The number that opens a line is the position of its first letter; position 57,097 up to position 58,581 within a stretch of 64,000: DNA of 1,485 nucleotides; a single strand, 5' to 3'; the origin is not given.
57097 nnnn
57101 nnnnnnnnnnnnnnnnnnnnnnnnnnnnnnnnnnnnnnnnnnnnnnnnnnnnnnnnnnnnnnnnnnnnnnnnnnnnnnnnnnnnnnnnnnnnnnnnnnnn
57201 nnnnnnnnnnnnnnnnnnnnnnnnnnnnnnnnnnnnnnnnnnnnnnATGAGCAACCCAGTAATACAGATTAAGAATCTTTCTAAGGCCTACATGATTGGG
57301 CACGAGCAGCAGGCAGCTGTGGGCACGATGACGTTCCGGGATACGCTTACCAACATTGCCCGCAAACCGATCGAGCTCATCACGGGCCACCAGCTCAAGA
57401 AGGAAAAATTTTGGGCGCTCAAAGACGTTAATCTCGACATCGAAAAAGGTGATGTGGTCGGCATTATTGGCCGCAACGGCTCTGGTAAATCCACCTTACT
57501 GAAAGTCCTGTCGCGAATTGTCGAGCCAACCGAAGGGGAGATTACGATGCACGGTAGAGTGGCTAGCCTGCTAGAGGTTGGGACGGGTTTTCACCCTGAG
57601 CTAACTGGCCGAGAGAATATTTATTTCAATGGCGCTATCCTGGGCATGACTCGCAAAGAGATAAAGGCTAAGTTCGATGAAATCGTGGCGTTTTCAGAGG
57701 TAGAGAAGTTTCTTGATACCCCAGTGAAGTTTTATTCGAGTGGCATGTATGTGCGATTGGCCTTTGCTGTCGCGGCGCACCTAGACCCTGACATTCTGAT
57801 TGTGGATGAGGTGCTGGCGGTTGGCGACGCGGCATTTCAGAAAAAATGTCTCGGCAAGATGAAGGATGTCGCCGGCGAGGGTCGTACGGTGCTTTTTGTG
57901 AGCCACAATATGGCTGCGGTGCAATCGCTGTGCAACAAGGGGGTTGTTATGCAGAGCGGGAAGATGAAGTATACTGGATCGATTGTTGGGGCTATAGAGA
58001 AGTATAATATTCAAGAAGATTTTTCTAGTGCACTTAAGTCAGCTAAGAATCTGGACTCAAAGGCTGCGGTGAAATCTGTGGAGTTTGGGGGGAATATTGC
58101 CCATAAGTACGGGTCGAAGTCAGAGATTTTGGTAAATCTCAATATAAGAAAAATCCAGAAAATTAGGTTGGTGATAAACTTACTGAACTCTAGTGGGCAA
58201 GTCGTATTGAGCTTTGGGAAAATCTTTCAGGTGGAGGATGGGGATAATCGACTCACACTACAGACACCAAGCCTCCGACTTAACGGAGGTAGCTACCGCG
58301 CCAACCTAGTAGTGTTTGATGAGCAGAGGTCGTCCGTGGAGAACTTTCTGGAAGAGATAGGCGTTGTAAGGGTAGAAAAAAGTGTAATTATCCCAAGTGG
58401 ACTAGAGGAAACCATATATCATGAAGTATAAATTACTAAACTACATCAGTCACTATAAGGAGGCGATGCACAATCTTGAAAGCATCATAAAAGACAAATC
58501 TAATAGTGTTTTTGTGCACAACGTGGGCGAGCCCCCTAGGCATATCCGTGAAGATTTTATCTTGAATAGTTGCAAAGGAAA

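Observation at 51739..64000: ABC-transporter-dependent, fucose-containing surface-glycan cluster with an AT-rich glycosyltransferase segment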

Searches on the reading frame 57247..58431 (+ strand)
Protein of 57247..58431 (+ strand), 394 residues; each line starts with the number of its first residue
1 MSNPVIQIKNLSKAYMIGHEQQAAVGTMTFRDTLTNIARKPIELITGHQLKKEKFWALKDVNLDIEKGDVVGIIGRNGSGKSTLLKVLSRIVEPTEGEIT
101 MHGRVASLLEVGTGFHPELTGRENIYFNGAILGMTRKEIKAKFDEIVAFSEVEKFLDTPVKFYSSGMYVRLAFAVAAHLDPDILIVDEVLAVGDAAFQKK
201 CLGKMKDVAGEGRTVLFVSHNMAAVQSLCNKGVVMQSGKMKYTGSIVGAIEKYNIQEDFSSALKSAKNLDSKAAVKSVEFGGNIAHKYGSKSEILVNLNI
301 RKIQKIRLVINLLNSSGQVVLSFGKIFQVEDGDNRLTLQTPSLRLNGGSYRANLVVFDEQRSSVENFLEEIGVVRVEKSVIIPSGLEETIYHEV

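Call 5: search_protein_families(library=pfam, proteins=[window:57247-58431:+], max_evalue=0.01)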
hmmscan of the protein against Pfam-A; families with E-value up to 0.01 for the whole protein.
window:57247-58431:+ (394 aa): 7 families
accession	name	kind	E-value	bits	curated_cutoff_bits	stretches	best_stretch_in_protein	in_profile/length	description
PF00005.33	ABC_tran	-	4.2e-23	82.9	25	1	58-189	1-135/137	ABC transporter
PF13304.12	AAA_21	-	2e-07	31.8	27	1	71-147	2-65/304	AAA domain, putative AbiEii toxin, Type IV TA system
PF13555.12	AAA_29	-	0.00014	21.9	27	1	61-95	15-49/61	P-loop containing region of AAA domain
PF13175.12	AAA_15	-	0.0002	21.5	32.1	1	55-93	11-48/374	AAA ATPase domain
PF13476.12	AAA_23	-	0.00047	21.3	27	1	56-88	8-39/201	AAA domain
PF22132.1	TilS-like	-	0.0011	18.8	30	1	300-331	30-61/66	TilS-like substrate binding domain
PF02463.25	SMC_N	-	0.0099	15.8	40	0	52-86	7-42/220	RecF/RecN/SMC N terminal domain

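Call 10: search_protein_families(library=ncbifam, proteins=[window:57247-58431:+], max_evalue=0.001)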
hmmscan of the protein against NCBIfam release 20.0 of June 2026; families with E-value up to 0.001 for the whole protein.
window:57247-58431:+ (394 aa): 183 families (the best 25 are shown)
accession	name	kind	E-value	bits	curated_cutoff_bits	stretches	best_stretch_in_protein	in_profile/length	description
NF010065.0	PRK13545.1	equivalog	3.9e-60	204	538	1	51-254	33-235/549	teichoic acids export protein ATP-binding subunit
NF050108.1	galactan_ABC_ATP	equivalog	2e-57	194.2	400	1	56-255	43-242/244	galactan export ABC transporter ATP-binding subunit Wzt/RfbE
NF010066.0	PRK13546.1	equivalog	5.9e-57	193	320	1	43-262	27-244/264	teichoic acids export ABC transporter ATP-binding subunit TagH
TIGR01188.1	drrA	subfamily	4e-34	118.3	312.45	1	53-287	4-253/302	daunorubicin resistance ABC transporter, ATP-binding protein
TIGR04521.1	ECF_ATPase_2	equivalog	1.4e-31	109.7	330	2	121-281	102-264/279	energy-coupling factor transporter ATPase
TIGR04520.1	ECF_ATPase_1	equivalog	1.2e-27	97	315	2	50-104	10-64/269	energy-coupling factor transporter ATPase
TIGR00968.1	3a0106s01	subfamily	1.4e-26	93.5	342.75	1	54-245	12-214/237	sulfate ABC transporter ATP-binding protein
NF040933.2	ABC_arch_GlcV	equivalog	1.3e-25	90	450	1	50-246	14-226/357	glucose ABC transporter ATP-binding protein GlcV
TIGR01166.1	cbiO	subfamily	1.3e-24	86.7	211.8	2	57-104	7-54/190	cobalt ABC transporter, ATP-binding protein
NF010158.0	PRK13637.1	equivalog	1.4e-24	86.8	390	2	122-301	102-284/287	energy-coupling factor transporter ATPase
TIGR01186.1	proV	subfamily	1.8e-24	86.5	326.6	1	57-244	8-212/363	betaine/proline/choline family ABC transporter ATP-binding protein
TIGR03740.1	galliderm_ABC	subfamily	5.4e-24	85.1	309.75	1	54-246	12-208/223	lantibiotic protection ABC transporter ATP-binding subunit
NF010060.0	PRK13537.1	equivalog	6e-24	84.5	521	1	57-245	30-229/314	nodulation factor ABC transporter ATP-binding protein NodI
TIGR01288.1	nodI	equivalog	7.1e-24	84.3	424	1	58-309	20-283/303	nodulation factor ABC transporter ATP-binding protein NodI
NF010059.0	PRK13536.1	equivalog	8e-24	84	549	1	31-308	33-321/342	nodulation factor ABC transporter ATP-binding protein NodI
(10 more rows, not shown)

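Call 12: find_related_loci(query=window:57247-58431:+, collection=genome_contigs, flank=10000)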
Query window:57247-58431:+ (394 aa) in genome_contigs; peptide patterns used: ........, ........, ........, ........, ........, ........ (x = any residue, [..] = any of these).
229 stretches matched a pattern; 33 encode a relative of the query (tblastn E <= 1e-3); 33 distinct loci.
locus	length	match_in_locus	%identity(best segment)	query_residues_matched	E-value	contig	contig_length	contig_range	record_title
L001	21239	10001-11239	48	1-391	6e-109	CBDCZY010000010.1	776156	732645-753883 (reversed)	MAG: Methylococcales bacterium isolate 882889bd-b10d-485d-b87d-ebbccd635181 genome assembly, contig: contig_10, whole ge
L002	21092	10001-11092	52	6-356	2e-107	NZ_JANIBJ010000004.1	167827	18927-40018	Methylomonas subterranea strain SURF-2 SURF2.00004, whole genome shotgun sequence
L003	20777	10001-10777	63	4-269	1e-106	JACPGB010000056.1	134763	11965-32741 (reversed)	MAG: Deltaproteobacteria bacterium isolate NC_groundwater_376_Ag_B-0.1um_56_22 GD18-4_B1_scaffold_1527471, whole genome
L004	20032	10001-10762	64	6-253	9e-106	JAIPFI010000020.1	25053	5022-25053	MAG: Methylococcaceae bacterium isolate Tobar13m-G37 Tobar13m-C2182, whole genome shotgun sequence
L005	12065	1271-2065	62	1-269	5e-106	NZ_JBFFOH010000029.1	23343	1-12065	MAG: Sulfurovum sp. isolate Mix_mud18.2022.04.97 k141_373974_length_23343_cov_36.1285, whole genome shotgun sequence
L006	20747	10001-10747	66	2-253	4e-105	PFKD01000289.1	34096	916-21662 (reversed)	MAG: Flexibacter sp. CG_4_10_14_3_um_filter_32_15 CG_4_10_14_3_um_filter_scaffold_1194_c, whole genome shotgun sequence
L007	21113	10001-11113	48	5-377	5e-104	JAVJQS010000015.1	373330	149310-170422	MAG: Vicingaceae bacterium isolate D1-CHI-04 k141_30363, whole genome shotgun sequence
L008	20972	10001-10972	49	1-323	5e-99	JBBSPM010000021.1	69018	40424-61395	MAG: Chthoniobacterales bacterium isolate LS6_sbin.56 LS6_sbin.56_K_948507_L_69018_cov_33.0006, whole genome shotgun seq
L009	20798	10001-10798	58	1-268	3e-98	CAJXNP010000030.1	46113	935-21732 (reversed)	MAG TPA_asm: uncultured Cytophagales bacterium isolate SRR6201619_bin.14_MetaBAT_v2.12.1_MAG genome assembly, contig: NO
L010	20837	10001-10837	56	1-274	8e-94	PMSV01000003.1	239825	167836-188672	MAG: Chitinophagaceae bacterium isolate palsa_947 73.20110700_P1S.19_contig_1303, whole genome shotgun sequence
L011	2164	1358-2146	56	1-269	1e-97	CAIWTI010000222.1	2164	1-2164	MAG: uncultured actinobacterium isolate Kiruna_bin-03445 genome assembly, contig: bin-03445:222/305, whole genome shotgu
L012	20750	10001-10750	60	1-254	1e-95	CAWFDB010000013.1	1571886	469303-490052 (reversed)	MAG: uncultured Bacteroidetes bacterium isolate MFD04716.bin.2.173 genome assembly, contig: contig_8645, whole genome sh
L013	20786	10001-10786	57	1-253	4e-91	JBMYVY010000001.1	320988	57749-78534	MAG: Flavobacteriaceae bacterium isolate ME_XS_2210_bin_70 ME_XS_2210_bin_70_0, whole genome shotgun sequence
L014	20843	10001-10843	53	3-276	1e-90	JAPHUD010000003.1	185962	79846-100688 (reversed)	MAG: Flavobacteriales bacterium isolate N3M-Bin_4 c_000000569000, whole genome shotgun sequence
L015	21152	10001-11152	44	3-370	2e-90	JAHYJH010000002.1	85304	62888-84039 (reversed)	MAG: Vicingaceae bacterium isolate KA17 NODE_147_length_85304_cov_7.511640, whole genome shotgun sequence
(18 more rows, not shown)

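Call 25: find_homologous_proteins(query=window:57247-58428:+, max_evalue=1e-20)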
Query window:57247-58428:+ (394 aa): 8000 proteins with E <= 1e-20 among 8000 candidates; the best 120 are listed.
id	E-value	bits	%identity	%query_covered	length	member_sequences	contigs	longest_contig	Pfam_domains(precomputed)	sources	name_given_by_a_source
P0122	2.2e-251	852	100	100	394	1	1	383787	PF00005.34,PF13304.13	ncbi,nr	ncbi:ABC transporter ATP-binding protein [bacterium]|nr:ABC transporter ATP-binding protein [bacteri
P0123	3.9e-195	666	76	100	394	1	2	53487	PF00005.34,PF13304.13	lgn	-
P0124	5.3e-144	498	62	98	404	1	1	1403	PF14524.13,PF00005.34,PF13304.13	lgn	-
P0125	3.1e-141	489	62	94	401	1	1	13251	PF14524.13,PF00005.34,PF13304.13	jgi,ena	-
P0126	1.5e-139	484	63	93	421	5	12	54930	PF14524.13,PF00005.34,PF13304.13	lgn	-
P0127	6.7e-139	481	63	94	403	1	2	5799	PF14524.13,PF00005.34,PF13304.13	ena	-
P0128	7.8e-139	481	84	65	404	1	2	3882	PF14524.13,PF00005.34,PF13304.13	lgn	-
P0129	9.8e-139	481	86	65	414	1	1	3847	PF00005.34,PF13304.13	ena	-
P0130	2.5e-138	480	76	76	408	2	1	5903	PF14524.13,PF00005.34,PF13304.13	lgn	-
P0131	5.7e-138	478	73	77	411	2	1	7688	PF00005.34,PF13304.13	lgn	-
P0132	6.1e-138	478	81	67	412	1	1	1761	PF14524.13,PF00005.34,PF13304.13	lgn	-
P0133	3.8e-137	476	85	64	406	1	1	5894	PF14524.13,PF00005.34,PF13304.13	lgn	-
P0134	1.5e-136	474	60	100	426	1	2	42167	PF00005.34,PF13304.13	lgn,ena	-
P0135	2.8e-135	470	84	64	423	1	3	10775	PF14524.13,PF00005.34,PF13304.13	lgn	-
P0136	4.7e-135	469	58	98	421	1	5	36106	PF14524.13,PF00005.34,PF13304.13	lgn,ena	-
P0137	7.3e-135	468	63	90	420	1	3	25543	PF14524.13,PF00005.34,PF13304.13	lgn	-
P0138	1.4e-134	467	77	69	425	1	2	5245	PF14524.13,PF00005.34,PF13304.13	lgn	-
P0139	1.6e-134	467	63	89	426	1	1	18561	PF14524.13,PF00005.34,PF13304.13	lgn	-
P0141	4.2e-134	466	58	100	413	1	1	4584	PF14524.13,PF00005.34,PF13304.13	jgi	jgi:lipopolysaccharide transport system ATP-binding protein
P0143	8.4e-134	465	84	63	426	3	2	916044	PF14524.13,PF00005.34,PF13304.13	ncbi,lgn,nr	ncbi:ATP-binding cassette domain-containing protein [bacterium]|nr:MAG: ATP-binding cassette domain-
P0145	3.9e-133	462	74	70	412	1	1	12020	PF14524.13,PF00005.34,PF13304.13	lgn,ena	-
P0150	8.2e-133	461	82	64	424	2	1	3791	PF14524.13,PF00005.34,PF13304.13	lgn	-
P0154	2.6e-132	460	62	90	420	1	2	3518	PF14524.13,PF00005.34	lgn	-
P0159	2.0e-131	457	82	64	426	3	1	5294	PF14524.13,PF00005.34,PF13304.13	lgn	-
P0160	2.5e-131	457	79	66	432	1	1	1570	PF14524.13,PF00005.34,PF13304.13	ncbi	-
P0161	2.6e-131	457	80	64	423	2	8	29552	PF14524.13,PF00005.34,PF13304.13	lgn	-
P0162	4.3e-131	456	60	91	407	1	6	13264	PF14524.13,PF00005.34,PF13304.13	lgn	-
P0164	7.8e-131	455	56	100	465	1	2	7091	PF14524.13,PF00005.34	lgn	-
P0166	2.9e-130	453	59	94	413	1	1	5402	PF14524.13,PF00005.34,PF13304.13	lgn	-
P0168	4.8e-130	452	71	73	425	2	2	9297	PF14524.13,PF00005.34,PF13304.13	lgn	-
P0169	7.9e-130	452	59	91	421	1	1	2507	PF14524.13,PF00005.34,PF13304.13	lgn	-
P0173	3.1e-129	450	59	89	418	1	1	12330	PF14524.13,PF00005.34,PF13304.13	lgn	-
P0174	3.7e-129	449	60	91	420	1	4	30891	PF14524.13,PF00005.34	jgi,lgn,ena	-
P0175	4.2e-129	449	81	64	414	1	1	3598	PF14524.13,PF00005.34,PF13304.13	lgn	-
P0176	4.6e-129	449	77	65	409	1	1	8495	PF14524.13,PF00005.34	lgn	-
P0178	1.0e-128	448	79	64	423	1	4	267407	PF14524.13,PF00005.34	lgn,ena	-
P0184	4.2e-128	446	60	89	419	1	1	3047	PF14524.13,PF00005.34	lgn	-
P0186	5.2e-128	446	63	83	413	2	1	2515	PF14524.13,PF00005.34,PF13304.13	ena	-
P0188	6.6e-128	445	78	64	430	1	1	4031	PF14524.13,PF00005.34,PF13304.13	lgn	-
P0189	7.6e-128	445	57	92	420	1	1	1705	PF14524.13,PF00005.34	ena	-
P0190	8.5e-128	445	57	92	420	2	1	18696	PF14524.13,PF00005.34,PF13304.13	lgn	-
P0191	1.3e-127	444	54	100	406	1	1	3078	PF14524.13,PF00005.34,PF13304.13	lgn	-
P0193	2.0e-127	444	68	78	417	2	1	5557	PF14524.13,PF00005.34,PF13304.13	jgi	jgi:lipopolysaccharide transport system ATP-binding protein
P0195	4.4e-127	443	55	100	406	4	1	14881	PF14524.13,PF00005.34,PF13175.13,PF13304.13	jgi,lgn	jgi:lipopolysaccharide transport system ATP-binding protein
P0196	4.9e-127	442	58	94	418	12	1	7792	PF14524.13,PF00005.34,PF13304.13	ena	-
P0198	7.4e-127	442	55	100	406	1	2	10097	PF14524.13,PF00005.34,PF13304.13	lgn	-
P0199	1.6e-126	441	73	71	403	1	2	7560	PF14524.13,PF00005.34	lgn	-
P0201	2.1e-126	440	81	61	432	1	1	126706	PF14524.13,PF00005.34,PF13304.13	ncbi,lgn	-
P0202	3.8e-126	440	60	89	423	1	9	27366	PF14524.13,PF00005.34,PF13304.13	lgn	-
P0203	9.8e-126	438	56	100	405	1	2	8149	PF14524.13,PF00005.34,PF13304.13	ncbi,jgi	jgi:lipopolysaccharide transport system ATP-binding protein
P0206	1.7e-125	437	57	96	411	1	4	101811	PF14524.13,PF00005.34,PF13304.13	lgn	-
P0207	2.1e-125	437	57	91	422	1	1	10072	PF14524.13,PF00005.34,PF13304.13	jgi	-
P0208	2.3e-125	437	57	92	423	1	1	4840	PF14524.13,PF00005.34,PF13304.13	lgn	-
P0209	2.5e-125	437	65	81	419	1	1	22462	PF14524.13,PF00005.34,PF13304.13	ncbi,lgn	-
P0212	5.2e-125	436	55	94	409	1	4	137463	PF14524.13,PF00005.34,PF13304.13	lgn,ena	-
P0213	6.8e-125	435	57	94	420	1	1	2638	PF14524.13,PF00005.34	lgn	-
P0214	8.7e-125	435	78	63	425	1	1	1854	PF14524.13,PF00005.34,PF13304.13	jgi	-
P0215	1.4e-124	434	56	100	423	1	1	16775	PF14524.13,PF00005.34,PF13304.13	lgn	-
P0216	3.7e-124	433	77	64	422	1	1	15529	PF14524.13,PF00005.34,PF13555.13,PF13304.13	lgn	-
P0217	5.3e-124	432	57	91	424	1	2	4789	PF14524.13,PF00005.34,PF13304.13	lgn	-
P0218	5.9e-124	432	55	100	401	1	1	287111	PF14524.13,PF00005.34,PF13304.13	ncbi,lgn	-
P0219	1.3e-123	431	59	90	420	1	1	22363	PF14524.13,PF00005.34,PF13304.13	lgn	-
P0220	1.4e-123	431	56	92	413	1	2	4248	PF14524.13,PF00005.34,PF13304.13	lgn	-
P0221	1.5e-123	431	57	93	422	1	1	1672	PF14524.13,PF00005.34,PF13304.13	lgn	-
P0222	1.6e-123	431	56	92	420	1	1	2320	PF14524.13,PF00005.34,PF13304.13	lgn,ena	-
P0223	2.1e-123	431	56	95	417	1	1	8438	PF14524.13,PF00005.34,PF13175.13,PF13304.13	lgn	-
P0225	1.0e-122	428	77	64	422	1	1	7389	PF14524.13,PF00005.34,PF13304.13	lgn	-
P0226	1.2e-122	428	76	64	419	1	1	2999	PF14524.13,PF00005.34,PF13304.13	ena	-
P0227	1.5e-122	428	57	90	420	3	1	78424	PF14524.13,PF00005.34,PF13304.13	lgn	-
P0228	1.7e-122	427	58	91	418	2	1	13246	PF14524.13,PF00005.34,PF13304.13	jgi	jgi:homopolymeric O-antigen transport system ATP-binding protein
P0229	1.8e-122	427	54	100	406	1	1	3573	PF14524.13,PF00005.34,PF13175.13,PF13304.13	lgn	-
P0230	1.9e-122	427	58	94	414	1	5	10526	PF14524.13,PF00005.34,PF13304.13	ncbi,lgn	-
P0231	2.1e-122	427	58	91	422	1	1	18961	PF14524.13,PF00005.34,PF13304.13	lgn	-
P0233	2.3e-122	427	52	99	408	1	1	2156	PF14524.13,PF00005.34,PF13304.13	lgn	-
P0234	2.4e-122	427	54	95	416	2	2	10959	PF14524.13,PF00005.34,PF13304.13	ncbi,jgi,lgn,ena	ncbi:MAG: ABC transporter ATP-binding protein [bacterium]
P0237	3.2e-122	427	56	94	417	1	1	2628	PF14524.13,PF00005.34,PF13304.13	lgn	-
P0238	3.6e-122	426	58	90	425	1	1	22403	PF14524.13,PF00005.34,PF13304.13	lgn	-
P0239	4.0e-122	426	58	89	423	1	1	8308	PF14524.13,PF00005.34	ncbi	-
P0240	6.2e-122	426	53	99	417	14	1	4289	PF14524.13,PF00005.34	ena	-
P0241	6.9e-122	425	70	72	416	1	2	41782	PF14524.13,PF00005.34,PF13304.13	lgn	-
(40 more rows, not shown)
